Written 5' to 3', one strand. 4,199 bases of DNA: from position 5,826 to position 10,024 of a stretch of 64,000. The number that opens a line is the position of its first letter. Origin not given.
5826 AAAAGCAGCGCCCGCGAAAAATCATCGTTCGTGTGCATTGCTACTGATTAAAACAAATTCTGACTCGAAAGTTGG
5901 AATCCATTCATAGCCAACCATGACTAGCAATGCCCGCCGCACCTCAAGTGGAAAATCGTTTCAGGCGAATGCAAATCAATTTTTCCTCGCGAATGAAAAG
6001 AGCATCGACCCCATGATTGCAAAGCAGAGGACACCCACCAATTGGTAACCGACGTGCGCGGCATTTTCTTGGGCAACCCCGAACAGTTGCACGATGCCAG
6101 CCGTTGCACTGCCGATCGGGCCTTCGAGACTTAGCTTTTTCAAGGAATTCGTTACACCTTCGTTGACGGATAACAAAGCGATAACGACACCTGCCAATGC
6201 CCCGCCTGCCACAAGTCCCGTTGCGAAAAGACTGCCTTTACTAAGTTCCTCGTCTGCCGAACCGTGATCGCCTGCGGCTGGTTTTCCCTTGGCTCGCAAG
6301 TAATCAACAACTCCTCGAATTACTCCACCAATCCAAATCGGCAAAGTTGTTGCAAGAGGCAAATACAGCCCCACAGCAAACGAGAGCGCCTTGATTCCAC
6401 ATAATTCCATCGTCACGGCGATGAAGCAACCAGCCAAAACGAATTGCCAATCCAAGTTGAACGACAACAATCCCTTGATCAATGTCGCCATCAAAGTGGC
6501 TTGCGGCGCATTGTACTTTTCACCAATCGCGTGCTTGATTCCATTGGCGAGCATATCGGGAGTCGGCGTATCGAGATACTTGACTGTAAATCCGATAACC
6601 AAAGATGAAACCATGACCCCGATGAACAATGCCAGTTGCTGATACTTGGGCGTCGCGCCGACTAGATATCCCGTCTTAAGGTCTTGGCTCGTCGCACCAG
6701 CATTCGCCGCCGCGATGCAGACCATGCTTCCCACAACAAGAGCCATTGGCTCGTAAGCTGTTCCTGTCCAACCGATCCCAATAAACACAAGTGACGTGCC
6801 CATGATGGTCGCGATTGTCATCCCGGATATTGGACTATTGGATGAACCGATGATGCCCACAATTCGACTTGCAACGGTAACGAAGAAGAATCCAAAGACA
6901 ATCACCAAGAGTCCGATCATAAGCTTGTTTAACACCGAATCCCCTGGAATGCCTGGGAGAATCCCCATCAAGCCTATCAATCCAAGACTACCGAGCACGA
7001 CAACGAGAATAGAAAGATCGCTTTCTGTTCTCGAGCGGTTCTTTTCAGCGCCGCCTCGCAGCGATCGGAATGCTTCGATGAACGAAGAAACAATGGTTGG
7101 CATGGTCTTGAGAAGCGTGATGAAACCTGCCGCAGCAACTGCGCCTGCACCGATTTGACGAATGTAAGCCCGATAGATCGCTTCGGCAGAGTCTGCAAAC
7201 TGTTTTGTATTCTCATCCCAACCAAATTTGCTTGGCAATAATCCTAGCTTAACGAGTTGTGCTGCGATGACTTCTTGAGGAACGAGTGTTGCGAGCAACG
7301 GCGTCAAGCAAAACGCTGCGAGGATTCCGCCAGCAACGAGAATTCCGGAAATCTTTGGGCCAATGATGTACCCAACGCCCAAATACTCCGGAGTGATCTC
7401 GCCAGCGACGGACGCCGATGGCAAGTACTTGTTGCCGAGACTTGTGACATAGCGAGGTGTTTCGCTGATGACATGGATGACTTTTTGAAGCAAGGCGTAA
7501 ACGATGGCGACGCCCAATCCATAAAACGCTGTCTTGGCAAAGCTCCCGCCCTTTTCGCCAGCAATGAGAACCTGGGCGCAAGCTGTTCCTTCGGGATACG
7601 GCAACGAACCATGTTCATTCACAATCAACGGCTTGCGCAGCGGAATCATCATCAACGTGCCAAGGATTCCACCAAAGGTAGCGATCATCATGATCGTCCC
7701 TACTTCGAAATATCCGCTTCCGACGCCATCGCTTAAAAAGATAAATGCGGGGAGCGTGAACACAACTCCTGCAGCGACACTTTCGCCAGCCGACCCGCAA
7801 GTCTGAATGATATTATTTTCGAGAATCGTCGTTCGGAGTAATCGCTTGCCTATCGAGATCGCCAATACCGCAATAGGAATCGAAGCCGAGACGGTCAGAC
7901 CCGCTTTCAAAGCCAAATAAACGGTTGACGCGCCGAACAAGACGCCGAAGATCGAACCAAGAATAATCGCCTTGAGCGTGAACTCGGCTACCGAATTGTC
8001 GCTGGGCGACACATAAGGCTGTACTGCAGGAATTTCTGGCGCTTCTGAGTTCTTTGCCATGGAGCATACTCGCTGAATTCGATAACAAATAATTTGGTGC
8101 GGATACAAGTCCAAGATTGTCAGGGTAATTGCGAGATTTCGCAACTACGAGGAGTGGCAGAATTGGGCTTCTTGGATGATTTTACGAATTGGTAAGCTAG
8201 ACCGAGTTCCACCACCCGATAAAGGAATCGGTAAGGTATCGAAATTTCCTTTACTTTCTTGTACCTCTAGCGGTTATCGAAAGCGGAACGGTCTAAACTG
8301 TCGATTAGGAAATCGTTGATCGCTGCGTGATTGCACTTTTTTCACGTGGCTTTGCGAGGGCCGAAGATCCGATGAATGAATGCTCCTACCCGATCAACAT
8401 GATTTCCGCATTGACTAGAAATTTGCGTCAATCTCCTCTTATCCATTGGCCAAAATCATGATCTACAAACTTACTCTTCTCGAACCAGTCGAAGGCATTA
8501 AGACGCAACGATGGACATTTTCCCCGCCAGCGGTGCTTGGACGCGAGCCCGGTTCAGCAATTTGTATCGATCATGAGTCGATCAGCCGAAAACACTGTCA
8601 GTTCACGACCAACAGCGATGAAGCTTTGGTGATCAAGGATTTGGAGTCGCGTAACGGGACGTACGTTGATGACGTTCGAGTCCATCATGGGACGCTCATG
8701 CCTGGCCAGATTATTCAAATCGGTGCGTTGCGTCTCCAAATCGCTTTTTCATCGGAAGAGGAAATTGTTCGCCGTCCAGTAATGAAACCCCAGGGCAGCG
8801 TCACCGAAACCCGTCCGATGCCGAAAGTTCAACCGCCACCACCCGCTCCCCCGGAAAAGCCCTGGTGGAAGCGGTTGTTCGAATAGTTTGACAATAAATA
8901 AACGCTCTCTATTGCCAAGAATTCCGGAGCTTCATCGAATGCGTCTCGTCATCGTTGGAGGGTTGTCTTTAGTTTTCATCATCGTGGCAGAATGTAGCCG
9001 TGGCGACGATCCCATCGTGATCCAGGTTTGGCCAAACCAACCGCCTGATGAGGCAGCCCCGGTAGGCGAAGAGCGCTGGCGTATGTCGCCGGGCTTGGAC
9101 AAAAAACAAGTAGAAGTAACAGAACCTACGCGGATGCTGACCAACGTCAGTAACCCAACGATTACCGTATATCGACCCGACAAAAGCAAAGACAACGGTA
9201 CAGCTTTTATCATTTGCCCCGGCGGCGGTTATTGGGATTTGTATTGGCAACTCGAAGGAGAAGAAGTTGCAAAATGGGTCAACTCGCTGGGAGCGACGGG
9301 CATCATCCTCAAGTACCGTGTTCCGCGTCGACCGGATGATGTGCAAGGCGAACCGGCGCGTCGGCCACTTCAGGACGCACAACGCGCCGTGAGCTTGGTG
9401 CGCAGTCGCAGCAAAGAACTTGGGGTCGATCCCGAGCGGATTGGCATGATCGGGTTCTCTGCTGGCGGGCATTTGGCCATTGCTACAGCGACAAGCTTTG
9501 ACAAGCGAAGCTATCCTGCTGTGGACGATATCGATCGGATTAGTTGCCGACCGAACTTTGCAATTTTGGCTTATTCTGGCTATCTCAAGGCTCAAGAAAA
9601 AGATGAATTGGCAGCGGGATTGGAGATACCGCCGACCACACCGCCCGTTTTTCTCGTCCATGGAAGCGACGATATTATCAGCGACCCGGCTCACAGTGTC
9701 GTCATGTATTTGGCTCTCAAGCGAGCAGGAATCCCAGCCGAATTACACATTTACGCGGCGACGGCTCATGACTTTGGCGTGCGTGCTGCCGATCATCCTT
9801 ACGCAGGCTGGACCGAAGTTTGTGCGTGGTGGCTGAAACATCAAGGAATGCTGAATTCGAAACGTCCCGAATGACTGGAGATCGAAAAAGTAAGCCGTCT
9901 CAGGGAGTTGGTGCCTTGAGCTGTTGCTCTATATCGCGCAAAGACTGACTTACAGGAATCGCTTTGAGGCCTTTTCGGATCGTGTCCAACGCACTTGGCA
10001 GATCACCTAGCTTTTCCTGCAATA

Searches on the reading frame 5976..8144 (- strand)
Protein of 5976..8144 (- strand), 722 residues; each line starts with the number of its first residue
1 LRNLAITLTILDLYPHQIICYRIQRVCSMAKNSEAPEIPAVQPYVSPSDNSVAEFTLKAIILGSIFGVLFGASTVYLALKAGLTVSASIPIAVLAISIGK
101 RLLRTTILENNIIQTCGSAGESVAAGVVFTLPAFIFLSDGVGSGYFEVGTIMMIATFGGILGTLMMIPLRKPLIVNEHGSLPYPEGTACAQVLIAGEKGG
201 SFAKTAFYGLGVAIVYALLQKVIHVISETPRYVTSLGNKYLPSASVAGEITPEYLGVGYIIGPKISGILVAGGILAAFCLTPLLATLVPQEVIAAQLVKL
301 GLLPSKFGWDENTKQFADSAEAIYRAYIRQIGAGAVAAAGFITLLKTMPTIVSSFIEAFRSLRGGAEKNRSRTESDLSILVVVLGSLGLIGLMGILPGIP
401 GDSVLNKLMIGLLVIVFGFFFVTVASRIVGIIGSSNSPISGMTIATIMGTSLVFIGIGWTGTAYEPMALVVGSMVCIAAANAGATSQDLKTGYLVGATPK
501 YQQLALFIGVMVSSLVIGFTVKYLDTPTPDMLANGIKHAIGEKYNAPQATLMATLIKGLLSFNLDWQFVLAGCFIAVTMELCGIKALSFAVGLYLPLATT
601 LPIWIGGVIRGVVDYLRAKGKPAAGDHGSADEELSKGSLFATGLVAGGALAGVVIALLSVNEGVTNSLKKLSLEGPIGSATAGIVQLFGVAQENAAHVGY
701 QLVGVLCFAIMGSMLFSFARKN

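Call 72: search_protein_families(library=pfam, proteins=[window:5976-8144:-], max_evalue=0.00001)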
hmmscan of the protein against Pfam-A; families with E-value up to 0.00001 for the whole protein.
window:5976-8144:- (722 aa): 1 family
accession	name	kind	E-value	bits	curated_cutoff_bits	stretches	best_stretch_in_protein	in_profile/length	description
PF03169.20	OPT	-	2.9e-78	264.5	25.8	1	54-658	1-622/623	OPT oligopeptide transporter protein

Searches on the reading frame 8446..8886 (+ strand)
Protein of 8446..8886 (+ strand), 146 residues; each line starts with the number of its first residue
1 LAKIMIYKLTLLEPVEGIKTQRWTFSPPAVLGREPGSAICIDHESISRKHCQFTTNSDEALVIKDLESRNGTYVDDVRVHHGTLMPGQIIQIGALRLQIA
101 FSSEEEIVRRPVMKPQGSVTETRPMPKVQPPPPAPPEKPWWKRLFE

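Call 31: search_protein_families(library=pfam, proteins=[window:8446-8886:+], max_evalue=0.001)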
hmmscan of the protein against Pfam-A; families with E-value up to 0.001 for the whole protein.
window:8446-8886:+ (146 aa): 2 families
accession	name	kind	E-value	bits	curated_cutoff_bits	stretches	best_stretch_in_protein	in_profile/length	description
PF00498.31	FHA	-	3.7e-17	63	20.7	1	30-93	2-67/67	FHA domain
PF16697.10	Yop-YscD_cpl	-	1.4e-08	35.3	33.2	1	30-99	20-90/94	Inner membrane component of T3SS, cytoplasmic domain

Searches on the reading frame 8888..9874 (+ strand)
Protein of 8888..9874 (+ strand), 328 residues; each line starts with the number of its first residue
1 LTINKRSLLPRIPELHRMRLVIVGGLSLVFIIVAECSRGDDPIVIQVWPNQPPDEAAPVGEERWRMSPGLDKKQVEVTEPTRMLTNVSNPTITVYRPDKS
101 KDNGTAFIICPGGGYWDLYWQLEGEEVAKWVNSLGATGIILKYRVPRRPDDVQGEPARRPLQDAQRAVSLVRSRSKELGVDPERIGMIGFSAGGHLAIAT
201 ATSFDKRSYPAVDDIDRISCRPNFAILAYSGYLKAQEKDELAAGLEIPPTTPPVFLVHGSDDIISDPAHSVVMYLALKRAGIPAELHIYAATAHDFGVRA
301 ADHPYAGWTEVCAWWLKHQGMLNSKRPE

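Call 31: search_protein_families(library=pfam, proteins=[window:8888-9874:+], max_evalue=0.001)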
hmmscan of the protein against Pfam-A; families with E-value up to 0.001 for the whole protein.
window:8888-9874:+ (328 aa): 8 families
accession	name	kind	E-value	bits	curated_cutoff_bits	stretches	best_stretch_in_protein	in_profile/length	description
PF20434.5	BD-FAE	-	1.2e-13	51.5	26.8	1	94-206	3-112/215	BD-FAE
PF07859.19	Abhydrolase_3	-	6.2e-11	42.9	25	1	156-232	44-110/210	alpha/beta hydrolase fold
PF00326.27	Peptidase_S9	-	2.6e-10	40.6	22.6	1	154-318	38-209/213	Prolyl oligopeptidase family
PF01738.24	DLH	-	8.5e-07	29.2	21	0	162-204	79-118/217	Dienelactone hydrolase family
PF02230.22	Abhydrolase_2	-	3e-06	27.7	23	1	169-295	92-200/217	Phospholipase/Carboxylesterase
PF03959.19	FSH1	-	4.1e-05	23.8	21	1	162-279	83-188/211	Serine hydrolase (FSH1)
PF12146.15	Hydrolase_4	-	0.00063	19.5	27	0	251-295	191-233/239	Serine aminopeptidase, S33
PF05448.18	AXE1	-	0.00075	18.8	21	0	162-202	158-195/321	Acetyl xylan esterase (AXE1)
